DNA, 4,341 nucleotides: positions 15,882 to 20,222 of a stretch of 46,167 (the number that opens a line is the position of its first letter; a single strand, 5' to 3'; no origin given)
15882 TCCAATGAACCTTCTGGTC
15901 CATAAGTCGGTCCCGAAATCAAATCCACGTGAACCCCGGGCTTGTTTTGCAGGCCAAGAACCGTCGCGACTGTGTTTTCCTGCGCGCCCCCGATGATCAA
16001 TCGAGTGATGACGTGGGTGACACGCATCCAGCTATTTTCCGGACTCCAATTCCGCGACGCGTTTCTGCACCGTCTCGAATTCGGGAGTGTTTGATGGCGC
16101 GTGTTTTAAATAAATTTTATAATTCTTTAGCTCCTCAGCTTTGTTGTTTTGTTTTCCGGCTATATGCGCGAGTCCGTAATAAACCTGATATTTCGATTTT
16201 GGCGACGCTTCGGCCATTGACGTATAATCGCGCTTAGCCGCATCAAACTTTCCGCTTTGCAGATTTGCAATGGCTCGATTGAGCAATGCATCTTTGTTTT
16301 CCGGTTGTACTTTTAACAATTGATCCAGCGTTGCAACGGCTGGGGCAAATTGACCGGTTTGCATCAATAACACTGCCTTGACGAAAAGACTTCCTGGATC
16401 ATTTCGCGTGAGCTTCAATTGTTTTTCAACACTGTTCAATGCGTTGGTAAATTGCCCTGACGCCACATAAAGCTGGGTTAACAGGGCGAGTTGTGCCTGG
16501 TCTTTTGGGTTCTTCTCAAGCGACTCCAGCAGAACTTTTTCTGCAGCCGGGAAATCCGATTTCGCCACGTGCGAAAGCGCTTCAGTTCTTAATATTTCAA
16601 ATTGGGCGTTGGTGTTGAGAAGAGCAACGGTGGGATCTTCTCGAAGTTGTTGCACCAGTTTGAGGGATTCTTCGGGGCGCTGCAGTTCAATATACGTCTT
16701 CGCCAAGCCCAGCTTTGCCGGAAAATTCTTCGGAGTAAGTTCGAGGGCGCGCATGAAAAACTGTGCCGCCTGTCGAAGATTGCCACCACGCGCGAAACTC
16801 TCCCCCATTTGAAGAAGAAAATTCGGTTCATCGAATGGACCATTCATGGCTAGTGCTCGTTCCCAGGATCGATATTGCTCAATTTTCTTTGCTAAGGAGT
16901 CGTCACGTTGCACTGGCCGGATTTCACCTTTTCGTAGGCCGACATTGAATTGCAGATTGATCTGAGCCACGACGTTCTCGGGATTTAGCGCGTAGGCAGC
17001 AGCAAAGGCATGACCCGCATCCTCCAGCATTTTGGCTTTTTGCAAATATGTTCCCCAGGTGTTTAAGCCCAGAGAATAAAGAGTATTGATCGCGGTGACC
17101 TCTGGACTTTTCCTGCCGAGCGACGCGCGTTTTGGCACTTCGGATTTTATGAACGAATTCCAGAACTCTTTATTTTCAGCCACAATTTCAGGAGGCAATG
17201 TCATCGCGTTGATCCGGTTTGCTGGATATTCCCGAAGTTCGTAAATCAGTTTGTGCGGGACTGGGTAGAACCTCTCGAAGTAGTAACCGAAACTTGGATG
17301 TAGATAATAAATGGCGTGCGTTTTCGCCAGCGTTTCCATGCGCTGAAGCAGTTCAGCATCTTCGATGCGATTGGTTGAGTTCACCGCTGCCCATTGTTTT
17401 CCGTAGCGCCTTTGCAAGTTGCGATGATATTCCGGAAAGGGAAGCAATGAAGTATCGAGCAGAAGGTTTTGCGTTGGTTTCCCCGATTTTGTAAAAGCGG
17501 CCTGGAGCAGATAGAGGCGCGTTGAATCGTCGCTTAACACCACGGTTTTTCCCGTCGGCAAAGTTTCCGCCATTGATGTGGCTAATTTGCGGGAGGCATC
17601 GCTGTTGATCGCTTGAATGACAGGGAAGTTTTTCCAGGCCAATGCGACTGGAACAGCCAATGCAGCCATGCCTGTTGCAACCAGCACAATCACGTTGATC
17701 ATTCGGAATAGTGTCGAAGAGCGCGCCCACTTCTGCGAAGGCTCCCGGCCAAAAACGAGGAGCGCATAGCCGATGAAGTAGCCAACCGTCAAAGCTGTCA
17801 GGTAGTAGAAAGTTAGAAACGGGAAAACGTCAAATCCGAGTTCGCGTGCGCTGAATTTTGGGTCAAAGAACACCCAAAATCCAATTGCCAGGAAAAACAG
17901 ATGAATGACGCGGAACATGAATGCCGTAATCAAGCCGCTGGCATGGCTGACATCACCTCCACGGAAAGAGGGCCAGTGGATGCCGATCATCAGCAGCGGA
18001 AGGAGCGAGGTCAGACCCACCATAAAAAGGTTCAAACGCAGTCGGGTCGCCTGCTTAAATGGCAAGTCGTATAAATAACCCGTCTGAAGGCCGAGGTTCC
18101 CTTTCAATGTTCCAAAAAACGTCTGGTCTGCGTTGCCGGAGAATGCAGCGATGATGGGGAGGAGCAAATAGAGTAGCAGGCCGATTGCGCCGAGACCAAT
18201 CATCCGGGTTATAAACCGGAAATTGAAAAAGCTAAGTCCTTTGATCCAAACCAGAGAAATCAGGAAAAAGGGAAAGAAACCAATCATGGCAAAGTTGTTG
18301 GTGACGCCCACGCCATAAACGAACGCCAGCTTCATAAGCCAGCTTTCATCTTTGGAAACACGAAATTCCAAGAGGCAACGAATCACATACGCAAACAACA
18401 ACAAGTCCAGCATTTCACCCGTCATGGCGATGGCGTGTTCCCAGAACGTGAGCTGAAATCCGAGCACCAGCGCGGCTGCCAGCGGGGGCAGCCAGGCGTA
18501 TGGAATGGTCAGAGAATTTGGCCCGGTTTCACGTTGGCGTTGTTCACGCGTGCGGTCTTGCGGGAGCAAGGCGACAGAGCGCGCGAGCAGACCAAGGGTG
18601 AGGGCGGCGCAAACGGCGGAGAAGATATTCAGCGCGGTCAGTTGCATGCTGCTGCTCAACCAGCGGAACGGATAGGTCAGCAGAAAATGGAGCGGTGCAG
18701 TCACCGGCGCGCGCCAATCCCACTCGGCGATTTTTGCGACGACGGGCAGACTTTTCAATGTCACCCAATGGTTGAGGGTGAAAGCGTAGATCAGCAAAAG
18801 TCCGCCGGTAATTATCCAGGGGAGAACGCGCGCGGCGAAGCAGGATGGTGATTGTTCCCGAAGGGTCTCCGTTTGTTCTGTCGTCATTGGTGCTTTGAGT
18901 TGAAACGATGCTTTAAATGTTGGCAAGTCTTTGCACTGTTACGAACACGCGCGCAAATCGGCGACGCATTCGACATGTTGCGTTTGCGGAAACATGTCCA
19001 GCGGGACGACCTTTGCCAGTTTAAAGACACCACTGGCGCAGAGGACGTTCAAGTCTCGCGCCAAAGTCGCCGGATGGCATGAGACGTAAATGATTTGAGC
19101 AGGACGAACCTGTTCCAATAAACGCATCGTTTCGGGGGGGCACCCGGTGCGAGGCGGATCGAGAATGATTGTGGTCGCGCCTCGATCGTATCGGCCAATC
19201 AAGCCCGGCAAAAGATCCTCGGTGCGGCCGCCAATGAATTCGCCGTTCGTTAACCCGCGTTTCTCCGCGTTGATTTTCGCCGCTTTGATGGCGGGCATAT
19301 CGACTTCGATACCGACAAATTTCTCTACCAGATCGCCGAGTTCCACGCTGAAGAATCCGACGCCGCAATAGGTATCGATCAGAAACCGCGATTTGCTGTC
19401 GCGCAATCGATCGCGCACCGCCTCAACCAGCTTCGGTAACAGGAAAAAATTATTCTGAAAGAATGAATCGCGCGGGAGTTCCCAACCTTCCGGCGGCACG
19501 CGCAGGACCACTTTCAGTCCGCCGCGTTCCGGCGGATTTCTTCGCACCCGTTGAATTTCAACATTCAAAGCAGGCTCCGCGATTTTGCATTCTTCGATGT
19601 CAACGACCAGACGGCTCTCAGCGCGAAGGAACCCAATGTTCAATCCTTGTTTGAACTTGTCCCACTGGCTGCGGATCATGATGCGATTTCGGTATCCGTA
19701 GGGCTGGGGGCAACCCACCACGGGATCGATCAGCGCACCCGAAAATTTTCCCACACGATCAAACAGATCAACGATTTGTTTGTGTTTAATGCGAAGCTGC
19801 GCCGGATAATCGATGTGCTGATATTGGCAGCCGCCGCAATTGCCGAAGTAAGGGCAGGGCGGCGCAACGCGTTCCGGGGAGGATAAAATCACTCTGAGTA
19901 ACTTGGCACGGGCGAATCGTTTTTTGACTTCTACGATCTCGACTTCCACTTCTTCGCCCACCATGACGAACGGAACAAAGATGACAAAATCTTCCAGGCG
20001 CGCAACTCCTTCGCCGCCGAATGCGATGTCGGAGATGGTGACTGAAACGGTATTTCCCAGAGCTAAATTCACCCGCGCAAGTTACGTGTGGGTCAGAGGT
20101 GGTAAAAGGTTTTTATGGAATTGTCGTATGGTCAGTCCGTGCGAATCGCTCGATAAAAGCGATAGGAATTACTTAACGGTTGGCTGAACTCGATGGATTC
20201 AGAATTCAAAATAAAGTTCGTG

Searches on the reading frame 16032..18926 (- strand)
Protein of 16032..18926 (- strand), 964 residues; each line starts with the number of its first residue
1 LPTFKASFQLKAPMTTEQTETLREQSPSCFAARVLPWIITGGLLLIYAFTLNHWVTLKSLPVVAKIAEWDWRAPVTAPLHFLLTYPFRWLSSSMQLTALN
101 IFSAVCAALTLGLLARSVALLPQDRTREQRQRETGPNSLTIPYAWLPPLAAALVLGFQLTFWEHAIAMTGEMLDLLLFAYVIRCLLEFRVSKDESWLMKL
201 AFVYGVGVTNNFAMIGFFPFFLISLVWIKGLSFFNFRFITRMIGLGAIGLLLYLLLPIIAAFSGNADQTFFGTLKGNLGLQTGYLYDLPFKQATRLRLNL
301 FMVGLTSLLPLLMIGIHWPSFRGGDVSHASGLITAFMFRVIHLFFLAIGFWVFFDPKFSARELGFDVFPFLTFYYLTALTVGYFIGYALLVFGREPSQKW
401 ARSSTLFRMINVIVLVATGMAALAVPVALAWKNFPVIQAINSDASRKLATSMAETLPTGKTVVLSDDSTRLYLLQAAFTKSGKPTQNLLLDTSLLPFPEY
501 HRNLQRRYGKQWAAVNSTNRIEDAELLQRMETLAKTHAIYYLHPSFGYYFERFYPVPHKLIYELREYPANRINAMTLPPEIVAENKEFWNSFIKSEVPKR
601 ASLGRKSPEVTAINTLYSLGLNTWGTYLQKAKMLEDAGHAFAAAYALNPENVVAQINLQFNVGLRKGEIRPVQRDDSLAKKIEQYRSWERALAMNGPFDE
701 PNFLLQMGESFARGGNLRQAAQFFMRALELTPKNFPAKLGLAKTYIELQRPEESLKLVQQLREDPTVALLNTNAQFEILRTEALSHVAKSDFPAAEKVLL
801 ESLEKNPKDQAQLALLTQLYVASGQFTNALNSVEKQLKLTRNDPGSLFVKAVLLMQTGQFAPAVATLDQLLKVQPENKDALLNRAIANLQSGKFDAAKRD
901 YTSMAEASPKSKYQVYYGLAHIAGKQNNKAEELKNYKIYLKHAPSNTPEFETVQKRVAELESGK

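Call 10: search_protein_families(library=pfam, proteins=[window:16032-18926:-], max_evalue=0.001)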
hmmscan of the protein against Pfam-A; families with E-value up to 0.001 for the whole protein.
window:16032-18926:- (964 aa): 20 families
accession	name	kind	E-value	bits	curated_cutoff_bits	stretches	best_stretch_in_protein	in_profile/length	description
PF14559.12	TPR_19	-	3.6e-20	72.5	25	2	715-763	5-53/68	Tetratricopeptide repeat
PF07719.23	TPR_2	-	2.5e-17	61.9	27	0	703-734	3-34/34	Tetratricopeptide repeat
PF13432.12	TPR_16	-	4.9e-17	62.5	32.7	1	850-910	3-63/65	Tetratricopeptide repeat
PF13428.12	TPR_14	-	8.5e-15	54.2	23.5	0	850-886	7-43/44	Tetratricopeptide repeat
PF23914.1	TPR_CcmH_CycH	-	1.7e-14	54.4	42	1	801-911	41-154/158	Cytochrome c-type biogenesis protein H TPR domain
PF13181.12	TPR_8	-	1.1e-11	44.4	25.7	0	704-734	4-34/34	Tetratricopeptide repeat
PF13371.12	TPR_9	-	1.6e-10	41.3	35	2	854-910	5-61/73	Tetratricopeptide repeat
PF11028.14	TMEM260-like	-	4.6e-10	40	24.2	1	74-226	17-171/179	Protein O-mannosyl-transferase TMEM260-like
PF00515.34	TPR_1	-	1.2e-09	38.1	27.8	0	704-734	4-34/34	Tetratricopeptide repeat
PF12895.13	ANAPC3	-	1.2e-08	35.6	27.2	1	795-868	12-80/82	Anaphase-promoting complex, cyclosome, subunit 3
PF13431.12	TPR_17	-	2e-08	34.3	24.4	0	867-898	2-33/34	Tetratricopeptide repeat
PF04733.20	Coatomer_E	-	4.4e-08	33.3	21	0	777-840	202-265/290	Coatomer epsilon subunit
PF13414.12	TPR_11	-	9.5e-08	32.1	26.8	0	854-892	4-42/42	TPR repeat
PF13174.12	TPR_6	-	2e-07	31.6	26.3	0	704-729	3-28/33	Tetratricopeptide repeat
PF13176.12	TPR_7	-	4.9e-07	29.8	27.9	0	813-844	2-33/36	Tetratricopeptide repeat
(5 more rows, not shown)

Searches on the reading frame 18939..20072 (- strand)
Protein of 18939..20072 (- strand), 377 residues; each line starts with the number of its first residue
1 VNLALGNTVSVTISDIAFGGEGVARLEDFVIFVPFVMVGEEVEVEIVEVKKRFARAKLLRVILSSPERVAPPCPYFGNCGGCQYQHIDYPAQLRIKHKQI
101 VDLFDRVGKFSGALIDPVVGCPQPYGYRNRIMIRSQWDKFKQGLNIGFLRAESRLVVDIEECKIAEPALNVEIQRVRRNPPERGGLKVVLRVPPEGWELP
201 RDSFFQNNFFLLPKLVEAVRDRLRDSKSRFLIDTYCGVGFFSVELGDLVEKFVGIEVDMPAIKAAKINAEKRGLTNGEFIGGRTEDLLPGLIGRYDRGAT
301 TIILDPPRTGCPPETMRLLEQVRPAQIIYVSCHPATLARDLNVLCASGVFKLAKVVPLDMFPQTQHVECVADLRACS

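Call 10: search_protein_families(library=pfam, proteins=[window:18939-20072:-], max_evalue=0.001)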
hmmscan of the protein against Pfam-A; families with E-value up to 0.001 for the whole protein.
window:18939-20072:- (377 aa): 3 families
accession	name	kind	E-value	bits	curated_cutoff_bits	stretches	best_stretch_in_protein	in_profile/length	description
PF05958.17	tRNA_U5-meth_tr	-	1.4e-21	77.3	23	1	200-370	175-351/357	tRNA (Uracil-5-)-methyltransferase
PF01938.26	TRAM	-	3.9e-12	46.3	21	1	6-59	5-61/61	TRAM domain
PF13847.12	Methyltransf_31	-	1.7e-06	28.2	27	1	231-289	7-67/145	Methyltransferase domain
